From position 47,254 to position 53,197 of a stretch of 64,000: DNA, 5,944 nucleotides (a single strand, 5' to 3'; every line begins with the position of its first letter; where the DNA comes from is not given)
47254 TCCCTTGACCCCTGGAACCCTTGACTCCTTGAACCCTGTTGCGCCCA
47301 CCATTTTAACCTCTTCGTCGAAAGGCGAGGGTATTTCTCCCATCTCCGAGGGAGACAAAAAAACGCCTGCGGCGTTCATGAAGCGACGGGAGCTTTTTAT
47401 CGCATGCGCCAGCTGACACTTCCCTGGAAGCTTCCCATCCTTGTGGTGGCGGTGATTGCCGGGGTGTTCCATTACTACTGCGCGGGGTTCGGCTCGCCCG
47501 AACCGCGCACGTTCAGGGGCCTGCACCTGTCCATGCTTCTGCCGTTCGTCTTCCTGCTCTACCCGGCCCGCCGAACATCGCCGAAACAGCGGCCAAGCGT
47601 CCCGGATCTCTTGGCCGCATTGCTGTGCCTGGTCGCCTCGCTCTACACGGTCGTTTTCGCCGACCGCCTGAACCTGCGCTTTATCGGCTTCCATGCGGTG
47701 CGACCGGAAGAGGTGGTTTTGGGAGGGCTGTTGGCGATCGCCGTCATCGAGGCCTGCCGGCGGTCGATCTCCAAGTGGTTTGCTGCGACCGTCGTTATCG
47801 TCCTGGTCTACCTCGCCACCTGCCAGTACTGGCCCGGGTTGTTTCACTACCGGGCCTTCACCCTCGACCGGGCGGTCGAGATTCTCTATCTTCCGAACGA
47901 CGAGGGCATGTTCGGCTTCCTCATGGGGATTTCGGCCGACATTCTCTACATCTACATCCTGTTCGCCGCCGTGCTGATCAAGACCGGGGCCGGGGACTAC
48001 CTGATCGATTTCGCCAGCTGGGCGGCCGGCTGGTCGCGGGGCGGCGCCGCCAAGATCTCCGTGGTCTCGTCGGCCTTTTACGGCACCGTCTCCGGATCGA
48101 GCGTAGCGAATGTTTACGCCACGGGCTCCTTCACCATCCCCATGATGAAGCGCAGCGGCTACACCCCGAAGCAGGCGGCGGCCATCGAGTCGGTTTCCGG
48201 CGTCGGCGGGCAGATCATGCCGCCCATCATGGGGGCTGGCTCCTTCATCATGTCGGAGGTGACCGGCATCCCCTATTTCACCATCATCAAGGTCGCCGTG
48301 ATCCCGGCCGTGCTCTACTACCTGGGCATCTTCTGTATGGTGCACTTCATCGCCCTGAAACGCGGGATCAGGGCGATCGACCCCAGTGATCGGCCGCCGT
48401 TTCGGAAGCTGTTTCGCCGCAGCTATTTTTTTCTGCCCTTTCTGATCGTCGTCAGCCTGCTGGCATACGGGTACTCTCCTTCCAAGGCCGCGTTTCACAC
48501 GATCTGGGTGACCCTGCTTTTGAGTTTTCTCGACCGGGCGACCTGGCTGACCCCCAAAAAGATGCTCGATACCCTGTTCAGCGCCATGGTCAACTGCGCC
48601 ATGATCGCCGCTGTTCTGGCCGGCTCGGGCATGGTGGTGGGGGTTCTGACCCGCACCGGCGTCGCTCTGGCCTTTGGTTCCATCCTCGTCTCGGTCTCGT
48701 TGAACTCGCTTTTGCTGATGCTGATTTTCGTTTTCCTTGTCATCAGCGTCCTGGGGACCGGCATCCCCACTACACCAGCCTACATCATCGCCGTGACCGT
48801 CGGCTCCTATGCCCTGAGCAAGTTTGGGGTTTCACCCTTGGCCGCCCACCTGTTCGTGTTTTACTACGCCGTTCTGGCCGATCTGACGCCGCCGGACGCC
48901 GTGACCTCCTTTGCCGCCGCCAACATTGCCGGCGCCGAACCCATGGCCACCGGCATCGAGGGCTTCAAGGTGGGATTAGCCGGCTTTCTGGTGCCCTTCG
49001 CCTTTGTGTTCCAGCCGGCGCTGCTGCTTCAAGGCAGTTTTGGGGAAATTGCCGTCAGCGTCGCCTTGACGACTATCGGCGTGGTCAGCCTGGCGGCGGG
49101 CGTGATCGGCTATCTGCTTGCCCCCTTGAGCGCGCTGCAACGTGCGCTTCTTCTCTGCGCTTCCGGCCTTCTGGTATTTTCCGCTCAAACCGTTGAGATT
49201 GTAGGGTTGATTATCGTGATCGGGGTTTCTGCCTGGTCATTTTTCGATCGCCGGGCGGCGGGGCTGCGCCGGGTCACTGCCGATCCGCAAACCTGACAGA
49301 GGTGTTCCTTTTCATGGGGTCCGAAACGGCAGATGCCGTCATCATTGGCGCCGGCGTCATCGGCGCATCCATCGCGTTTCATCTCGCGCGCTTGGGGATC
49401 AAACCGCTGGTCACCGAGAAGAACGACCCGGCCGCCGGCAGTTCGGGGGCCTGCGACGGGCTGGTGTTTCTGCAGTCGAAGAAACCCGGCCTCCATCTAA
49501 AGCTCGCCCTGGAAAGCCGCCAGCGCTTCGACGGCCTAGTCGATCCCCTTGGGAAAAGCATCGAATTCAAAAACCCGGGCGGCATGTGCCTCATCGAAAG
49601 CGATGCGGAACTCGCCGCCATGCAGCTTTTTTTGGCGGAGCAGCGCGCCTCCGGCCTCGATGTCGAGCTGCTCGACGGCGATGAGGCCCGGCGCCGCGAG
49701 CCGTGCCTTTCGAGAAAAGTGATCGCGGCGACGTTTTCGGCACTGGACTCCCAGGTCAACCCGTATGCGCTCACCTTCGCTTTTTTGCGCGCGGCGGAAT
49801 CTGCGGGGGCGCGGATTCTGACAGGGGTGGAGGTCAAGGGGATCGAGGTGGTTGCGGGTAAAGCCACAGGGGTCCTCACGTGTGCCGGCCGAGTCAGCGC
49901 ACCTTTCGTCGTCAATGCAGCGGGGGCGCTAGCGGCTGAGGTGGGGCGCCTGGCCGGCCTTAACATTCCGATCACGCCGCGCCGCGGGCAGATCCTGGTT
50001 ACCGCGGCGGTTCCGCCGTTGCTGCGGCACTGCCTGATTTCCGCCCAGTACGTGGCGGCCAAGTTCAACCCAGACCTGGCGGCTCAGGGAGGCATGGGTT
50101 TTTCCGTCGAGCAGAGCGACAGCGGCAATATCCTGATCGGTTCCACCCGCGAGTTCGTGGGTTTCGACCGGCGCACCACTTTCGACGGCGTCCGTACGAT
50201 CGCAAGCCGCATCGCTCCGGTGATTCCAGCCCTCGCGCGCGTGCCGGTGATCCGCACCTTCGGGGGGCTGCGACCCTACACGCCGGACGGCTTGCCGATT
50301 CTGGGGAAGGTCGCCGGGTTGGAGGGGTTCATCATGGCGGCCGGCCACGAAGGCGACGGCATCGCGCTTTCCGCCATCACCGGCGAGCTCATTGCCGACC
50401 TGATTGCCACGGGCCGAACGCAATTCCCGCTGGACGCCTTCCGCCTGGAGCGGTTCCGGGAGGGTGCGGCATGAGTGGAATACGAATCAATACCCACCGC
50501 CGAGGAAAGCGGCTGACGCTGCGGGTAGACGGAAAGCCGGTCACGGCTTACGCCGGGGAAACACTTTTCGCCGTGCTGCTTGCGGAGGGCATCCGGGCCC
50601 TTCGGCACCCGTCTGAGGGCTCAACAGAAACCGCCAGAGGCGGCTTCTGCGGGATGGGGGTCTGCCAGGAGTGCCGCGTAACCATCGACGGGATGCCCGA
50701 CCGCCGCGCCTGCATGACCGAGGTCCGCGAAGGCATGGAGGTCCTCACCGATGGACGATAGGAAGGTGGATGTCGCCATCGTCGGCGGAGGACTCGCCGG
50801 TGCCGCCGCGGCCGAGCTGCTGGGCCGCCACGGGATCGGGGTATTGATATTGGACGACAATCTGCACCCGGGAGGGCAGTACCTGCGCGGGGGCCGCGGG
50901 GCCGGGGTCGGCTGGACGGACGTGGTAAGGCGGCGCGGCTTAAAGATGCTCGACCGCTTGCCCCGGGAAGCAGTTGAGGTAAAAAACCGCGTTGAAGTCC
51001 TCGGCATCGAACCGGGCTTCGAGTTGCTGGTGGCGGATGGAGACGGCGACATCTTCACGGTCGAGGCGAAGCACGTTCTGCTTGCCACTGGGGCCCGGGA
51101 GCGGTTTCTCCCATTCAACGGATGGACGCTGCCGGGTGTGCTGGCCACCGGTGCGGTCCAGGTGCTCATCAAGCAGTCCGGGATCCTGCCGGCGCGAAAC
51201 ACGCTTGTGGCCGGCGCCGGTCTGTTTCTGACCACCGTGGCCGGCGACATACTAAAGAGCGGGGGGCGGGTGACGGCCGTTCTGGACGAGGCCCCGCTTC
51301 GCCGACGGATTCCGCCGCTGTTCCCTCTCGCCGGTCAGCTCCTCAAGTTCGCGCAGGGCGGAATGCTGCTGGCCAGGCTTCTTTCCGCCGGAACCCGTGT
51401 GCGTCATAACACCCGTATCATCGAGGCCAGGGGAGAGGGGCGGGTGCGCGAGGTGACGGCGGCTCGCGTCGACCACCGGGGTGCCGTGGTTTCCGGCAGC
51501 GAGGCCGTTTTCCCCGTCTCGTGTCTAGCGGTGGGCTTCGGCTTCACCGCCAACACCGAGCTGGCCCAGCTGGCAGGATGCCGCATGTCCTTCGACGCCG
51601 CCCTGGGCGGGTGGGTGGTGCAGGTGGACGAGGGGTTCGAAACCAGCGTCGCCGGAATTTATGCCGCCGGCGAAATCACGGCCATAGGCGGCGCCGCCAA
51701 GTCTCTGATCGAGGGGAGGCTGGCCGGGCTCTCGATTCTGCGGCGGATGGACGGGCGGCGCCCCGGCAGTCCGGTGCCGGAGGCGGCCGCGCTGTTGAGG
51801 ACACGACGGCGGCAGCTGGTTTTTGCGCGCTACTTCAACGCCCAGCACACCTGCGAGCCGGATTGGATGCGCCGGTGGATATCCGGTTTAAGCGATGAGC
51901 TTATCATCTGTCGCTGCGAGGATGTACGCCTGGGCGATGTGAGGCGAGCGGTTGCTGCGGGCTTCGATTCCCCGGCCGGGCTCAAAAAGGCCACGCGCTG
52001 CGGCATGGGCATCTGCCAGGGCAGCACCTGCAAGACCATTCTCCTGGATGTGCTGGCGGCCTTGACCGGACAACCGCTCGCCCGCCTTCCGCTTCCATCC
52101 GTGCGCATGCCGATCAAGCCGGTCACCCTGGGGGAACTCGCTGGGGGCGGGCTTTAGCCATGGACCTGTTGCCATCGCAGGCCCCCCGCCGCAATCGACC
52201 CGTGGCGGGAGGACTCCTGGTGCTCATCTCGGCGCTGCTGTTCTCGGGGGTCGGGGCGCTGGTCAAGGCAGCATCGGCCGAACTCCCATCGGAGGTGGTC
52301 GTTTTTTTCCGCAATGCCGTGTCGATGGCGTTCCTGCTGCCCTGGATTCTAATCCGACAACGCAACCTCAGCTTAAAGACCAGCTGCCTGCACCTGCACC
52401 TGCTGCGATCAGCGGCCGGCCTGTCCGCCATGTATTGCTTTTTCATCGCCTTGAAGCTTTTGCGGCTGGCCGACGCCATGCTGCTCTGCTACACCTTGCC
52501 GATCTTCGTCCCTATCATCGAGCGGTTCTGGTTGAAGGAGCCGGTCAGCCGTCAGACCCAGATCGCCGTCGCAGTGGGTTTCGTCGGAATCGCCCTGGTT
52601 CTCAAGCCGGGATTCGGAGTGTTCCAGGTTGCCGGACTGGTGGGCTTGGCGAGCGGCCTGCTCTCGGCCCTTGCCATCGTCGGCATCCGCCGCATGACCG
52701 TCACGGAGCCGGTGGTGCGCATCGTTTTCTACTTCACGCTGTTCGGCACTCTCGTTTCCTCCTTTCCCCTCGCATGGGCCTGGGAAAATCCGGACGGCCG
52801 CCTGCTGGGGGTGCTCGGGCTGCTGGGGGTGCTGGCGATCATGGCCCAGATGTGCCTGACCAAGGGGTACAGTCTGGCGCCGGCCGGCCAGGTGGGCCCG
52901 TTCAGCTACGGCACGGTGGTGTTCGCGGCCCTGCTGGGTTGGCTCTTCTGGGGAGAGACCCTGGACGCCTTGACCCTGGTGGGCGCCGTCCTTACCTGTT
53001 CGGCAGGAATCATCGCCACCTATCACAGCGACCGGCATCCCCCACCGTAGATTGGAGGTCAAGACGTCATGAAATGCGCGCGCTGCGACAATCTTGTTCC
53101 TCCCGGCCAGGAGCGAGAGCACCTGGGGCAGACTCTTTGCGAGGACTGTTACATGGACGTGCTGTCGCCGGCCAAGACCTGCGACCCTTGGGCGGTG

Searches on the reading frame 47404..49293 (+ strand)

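Call 41: search_protein_families(library=ncbifam, proteins=[window:47404-49293:+], max_evalue=1e-10)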
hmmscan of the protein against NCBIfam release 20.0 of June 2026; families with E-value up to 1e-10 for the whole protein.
window:47404-49293:+ (630 aa): 2 families
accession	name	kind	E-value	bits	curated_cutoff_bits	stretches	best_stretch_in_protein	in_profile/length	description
TIGR02123.1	TRAP_fused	subfamily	2.1e-172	575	320.65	1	12-615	5-611/615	TRAP transporter fused permease subunit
TIGR00786.1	dctM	subfamily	1.4e-29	103.1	268.45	1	183-512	45-372/405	TRAP transporter large permease subunit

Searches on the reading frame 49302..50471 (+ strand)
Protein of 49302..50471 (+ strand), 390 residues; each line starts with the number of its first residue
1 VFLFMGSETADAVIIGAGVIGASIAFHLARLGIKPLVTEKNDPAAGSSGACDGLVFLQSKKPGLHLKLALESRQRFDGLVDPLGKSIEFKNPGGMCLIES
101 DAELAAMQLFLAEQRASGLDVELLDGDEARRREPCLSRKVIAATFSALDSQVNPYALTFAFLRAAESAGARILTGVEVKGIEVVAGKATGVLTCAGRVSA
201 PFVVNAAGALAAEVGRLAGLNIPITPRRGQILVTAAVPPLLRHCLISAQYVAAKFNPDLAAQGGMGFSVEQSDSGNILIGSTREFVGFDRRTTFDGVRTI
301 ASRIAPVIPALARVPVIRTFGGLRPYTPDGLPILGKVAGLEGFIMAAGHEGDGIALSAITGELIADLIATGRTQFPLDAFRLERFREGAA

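Call 41: search_protein_families(library=ncbifam, proteins=[window:49302-50471:+], max_evalue=1e-10)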
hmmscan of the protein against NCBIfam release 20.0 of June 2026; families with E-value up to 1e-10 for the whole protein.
window:49302-50471:+ (390 aa): 15 families
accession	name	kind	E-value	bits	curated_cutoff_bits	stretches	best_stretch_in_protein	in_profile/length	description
TIGR02352.1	thiamin_ThiO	equivalog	2.4e-52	178.2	250.8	2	13-237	2-228/351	glycine oxidase ThiO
TIGR01373.1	soxB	subfamily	1.1e-33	116.7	529.45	1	9-389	30-403/407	sarcosine oxidase subunit beta family protein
NF001933.0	PRK00711.1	subfamily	1.9e-30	106.2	383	1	277-387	309-418/429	D-amino acid dehydrogenase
TIGR03377.1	glycerol3P_GlpA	equivalog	3.2e-25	88.7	552.8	1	11-234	1-227/530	anaerobic glycerol-3-phosphate dehydrogenase subunit GlpA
NF008425.0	PRK11259.1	equivalog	3.4e-23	82.2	257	1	8-386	3-376/377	N-methyl-L-tryptophan oxidase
NF008313.0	PRK11101.1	equivalog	1.1e-21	77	425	1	7-234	6-236/548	anaerobic glycerol-3-phosphate dehydrogenase subunit A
TIGR03364.1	HpnW_proposed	hypoth_equivalog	1.9e-19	70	285.1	1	11-201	2-187/365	TIGR03364 family FAD-dependent oxidoreductase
NF033460.1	glycerol3P_ox_II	equivalog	4.4e-18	65.6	460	1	10-367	2-359/361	type 2 glycerol-3-phosphate oxidase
NF050086.1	pipecolate_AmaA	exception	3.2e-16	59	600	0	6-211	22-237/425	L-pipecolate oxidase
NF002480.1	PRK01747.1-1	equivalog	1.6e-14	53.2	540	1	9-343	248-571/645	bifunctional tRNA (5-methylaminomethyl-2-thiouridine)(34)-methyltransferase MnmC2/FAD-dependent 5-carboxymethylaminomethyl-2-thiouridine(34)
TIGR03197.1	MnmC_Cterm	equivalog_domain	2.5e-14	53.2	174.2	1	12-343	2-322/400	FAD-dependent 5-carboxymethylaminomethyl-2-thiouridine(34) oxidoreductase MnmC1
NF009074.0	PRK12409.1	equivalog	3.2e-14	52.9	494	0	279-370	316-405/410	D-amino acid dehydrogenase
TIGR01377.1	soxA_mon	subfamily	4.6e-13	48.7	479.65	1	11-387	2-377/381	amino oxidase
NF008726.1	PRK11728.1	equivalog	1.2e-12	47.4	299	1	11-230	2-223/389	L-2-hydroxyglutarate oxidase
TIGR03329.1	Phn_aa_oxid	hypoth_equivalog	2e-11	43.4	632.8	0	87-369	116-392/460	putative aminophosphonate oxidoreductase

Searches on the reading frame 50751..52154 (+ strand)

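Call 42: search_protein_families(library=ncbifam, proteins=[window:50751-52154:+], max_evalue=1e-10)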
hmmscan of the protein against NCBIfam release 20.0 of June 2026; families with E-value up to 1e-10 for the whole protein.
window:50751-52154:+ (468 aa): 1 family
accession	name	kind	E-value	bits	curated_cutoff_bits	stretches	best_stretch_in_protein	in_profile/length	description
TIGR01372.1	soxA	subfamily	7.1e-33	113.4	1164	1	6-465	169-597/996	sarcosine oxidase subunit alpha family protein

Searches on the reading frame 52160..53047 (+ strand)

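Call 42: search_protein_families(library=ncbifam, proteins=[window:52160-53047:+], max_evalue=1e-10)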
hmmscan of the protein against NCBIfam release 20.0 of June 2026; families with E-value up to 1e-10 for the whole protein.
window:52160-53047:+ (296 aa): 1 family
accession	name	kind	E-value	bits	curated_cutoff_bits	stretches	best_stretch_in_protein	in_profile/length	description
TIGR00950.1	2A78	equivalog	4.4e-19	68.9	230.2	1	39-280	13-260/264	carboxylate/amino acid/amine transporter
